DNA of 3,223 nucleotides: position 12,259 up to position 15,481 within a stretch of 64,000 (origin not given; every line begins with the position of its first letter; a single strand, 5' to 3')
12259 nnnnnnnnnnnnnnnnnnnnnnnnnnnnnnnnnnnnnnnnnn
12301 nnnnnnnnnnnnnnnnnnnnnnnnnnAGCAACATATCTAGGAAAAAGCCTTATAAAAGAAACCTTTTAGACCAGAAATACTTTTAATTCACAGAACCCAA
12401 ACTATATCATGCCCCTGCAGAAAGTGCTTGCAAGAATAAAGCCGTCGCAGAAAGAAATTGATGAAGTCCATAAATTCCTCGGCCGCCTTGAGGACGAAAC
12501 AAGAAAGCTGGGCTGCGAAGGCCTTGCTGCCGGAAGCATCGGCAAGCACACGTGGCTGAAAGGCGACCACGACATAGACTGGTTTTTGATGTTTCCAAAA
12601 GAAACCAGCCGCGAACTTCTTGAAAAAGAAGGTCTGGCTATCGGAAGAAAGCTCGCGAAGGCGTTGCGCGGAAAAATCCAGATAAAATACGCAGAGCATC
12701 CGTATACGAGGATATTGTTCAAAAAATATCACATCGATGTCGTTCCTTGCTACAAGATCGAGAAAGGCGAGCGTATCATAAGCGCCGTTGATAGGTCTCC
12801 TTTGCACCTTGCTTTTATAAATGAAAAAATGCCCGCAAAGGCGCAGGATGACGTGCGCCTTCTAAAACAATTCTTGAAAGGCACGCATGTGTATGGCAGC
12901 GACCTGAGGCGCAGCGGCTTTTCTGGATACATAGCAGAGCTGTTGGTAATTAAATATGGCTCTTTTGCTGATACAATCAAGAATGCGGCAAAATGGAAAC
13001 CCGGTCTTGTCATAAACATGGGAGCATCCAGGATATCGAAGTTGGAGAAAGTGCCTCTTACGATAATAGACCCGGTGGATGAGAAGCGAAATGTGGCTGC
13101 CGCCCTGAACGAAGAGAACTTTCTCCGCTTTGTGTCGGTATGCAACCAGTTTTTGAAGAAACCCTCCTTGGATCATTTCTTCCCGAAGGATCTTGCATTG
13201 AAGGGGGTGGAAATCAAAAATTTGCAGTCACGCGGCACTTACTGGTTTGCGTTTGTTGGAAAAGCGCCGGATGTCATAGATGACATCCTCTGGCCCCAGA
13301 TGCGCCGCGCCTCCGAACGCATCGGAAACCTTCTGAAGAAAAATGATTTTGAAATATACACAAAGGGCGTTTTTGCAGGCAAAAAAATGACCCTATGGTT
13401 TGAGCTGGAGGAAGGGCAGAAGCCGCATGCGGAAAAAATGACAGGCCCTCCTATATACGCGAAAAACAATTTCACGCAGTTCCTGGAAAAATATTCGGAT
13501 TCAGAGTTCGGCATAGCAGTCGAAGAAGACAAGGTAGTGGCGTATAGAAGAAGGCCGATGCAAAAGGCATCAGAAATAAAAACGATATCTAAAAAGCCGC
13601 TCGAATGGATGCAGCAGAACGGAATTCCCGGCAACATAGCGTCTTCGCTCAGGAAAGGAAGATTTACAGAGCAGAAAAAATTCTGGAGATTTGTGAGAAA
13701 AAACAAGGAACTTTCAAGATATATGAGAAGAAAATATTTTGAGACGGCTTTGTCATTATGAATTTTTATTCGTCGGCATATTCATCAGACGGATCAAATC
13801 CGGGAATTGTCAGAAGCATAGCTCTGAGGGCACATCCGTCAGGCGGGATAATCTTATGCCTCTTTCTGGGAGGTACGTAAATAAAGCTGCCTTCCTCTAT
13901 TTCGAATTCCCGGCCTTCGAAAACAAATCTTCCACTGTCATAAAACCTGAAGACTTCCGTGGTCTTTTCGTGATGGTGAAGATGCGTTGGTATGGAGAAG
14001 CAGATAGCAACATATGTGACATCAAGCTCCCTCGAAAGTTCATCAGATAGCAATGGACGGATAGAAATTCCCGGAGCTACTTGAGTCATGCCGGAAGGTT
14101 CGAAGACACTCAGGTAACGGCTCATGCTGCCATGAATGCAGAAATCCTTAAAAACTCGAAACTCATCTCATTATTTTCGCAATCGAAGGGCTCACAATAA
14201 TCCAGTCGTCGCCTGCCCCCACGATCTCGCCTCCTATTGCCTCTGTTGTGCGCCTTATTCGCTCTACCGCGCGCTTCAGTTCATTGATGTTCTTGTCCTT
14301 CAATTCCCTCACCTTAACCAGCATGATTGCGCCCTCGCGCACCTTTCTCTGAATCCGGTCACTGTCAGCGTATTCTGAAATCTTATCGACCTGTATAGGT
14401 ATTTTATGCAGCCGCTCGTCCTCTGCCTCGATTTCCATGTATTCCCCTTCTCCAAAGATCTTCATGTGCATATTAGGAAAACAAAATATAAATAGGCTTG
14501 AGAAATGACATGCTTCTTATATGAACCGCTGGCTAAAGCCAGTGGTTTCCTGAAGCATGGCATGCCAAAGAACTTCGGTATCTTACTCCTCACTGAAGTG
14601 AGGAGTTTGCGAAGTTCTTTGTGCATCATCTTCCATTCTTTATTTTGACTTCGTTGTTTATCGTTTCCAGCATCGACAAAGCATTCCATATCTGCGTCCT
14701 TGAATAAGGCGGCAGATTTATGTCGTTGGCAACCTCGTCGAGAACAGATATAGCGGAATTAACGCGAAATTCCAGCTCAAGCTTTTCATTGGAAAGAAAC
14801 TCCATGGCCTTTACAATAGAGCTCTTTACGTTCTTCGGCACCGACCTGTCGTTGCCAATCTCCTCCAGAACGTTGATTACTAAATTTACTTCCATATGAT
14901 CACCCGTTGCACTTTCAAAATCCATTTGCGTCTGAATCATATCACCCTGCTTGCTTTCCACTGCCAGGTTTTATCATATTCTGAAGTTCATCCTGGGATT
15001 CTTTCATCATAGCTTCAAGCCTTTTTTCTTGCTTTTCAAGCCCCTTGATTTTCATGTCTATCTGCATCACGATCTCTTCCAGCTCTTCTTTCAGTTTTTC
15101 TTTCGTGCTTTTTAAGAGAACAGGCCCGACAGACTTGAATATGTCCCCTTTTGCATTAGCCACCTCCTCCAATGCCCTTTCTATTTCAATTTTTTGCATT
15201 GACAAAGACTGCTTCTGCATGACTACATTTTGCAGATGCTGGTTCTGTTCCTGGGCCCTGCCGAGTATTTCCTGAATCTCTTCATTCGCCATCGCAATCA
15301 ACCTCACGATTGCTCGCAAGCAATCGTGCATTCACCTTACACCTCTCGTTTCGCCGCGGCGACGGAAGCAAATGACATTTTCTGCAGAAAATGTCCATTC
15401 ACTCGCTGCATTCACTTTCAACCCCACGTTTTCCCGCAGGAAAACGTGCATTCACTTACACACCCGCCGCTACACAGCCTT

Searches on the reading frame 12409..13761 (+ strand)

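Call 21: search_protein_families(library=pfam, proteins=[window:12409-13761:+], max_evalue=0.00001)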
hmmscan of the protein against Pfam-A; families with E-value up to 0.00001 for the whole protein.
window:12409-13761:+ (450 aa): 3 families
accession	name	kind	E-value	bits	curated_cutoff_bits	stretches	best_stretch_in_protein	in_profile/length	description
PF09249.16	tRNA_NucTransf2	-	7.4e-41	139.4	27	1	147-258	1-113/113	tRNA nucleotidyltransferase, second domain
PF21133.2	CAA_C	-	4.1e-25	88.6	22.2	1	275-390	1-115/144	CCA-adding enzyme, C-terminal domain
PF01909.29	NTP_transf_2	-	2.6e-09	37.8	21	1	41-133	20-93/93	Nucleotidyltransferase domain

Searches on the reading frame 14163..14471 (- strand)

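Call 13: search_protein_families(library=pfam, proteins=[window:14163-14471:-], max_evalue=0.01)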
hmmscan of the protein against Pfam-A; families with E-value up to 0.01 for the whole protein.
window:14163-14471:- (102 aa): 1 family
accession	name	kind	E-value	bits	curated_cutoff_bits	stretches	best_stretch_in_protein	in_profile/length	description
PF04472.17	SepF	-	3.2e-09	37.3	27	1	30-99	5-71/72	Cell division protein SepF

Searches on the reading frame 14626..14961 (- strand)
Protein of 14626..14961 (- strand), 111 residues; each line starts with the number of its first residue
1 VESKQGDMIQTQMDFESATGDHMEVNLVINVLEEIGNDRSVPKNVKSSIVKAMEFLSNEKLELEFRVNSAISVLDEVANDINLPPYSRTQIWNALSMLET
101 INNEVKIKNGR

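Call 13: search_protein_families(library=pfam, proteins=[window:14626-14961:-], max_evalue=0.01)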
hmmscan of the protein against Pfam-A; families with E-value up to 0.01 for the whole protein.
window:14626-14961:- (111 aa): 2 families
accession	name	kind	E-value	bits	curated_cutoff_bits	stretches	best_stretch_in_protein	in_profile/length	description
PF03685.18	UPF0147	-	1.6e-24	86.2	23.6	1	25-101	5-81/81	Uncharacterised protein family (UPF0147)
PF06786.17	UPF0253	-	0.00068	20.4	27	0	25-47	27-49/65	Uncharacterised protein family (UPF0253)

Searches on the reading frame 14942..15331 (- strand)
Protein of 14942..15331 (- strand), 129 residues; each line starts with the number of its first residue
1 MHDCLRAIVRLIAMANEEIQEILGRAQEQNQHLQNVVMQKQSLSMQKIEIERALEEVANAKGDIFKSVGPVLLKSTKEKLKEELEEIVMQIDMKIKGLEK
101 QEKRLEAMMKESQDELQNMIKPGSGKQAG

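Call 13: search_protein_families(library=pfam, proteins=[window:14942-15331:-], max_evalue=0.01)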
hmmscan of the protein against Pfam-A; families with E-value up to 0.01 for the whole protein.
window:14942-15331:- (129 aa): 2 families
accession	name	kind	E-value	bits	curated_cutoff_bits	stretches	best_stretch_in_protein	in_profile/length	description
PF01920.25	Prefoldin_2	-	4.5e-19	68.8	27.6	1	20-121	1-104/106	Prefoldin subunit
PF05130.17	FlgN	-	0.00028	21.8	30.5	1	4-120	13-126/147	FlgN protein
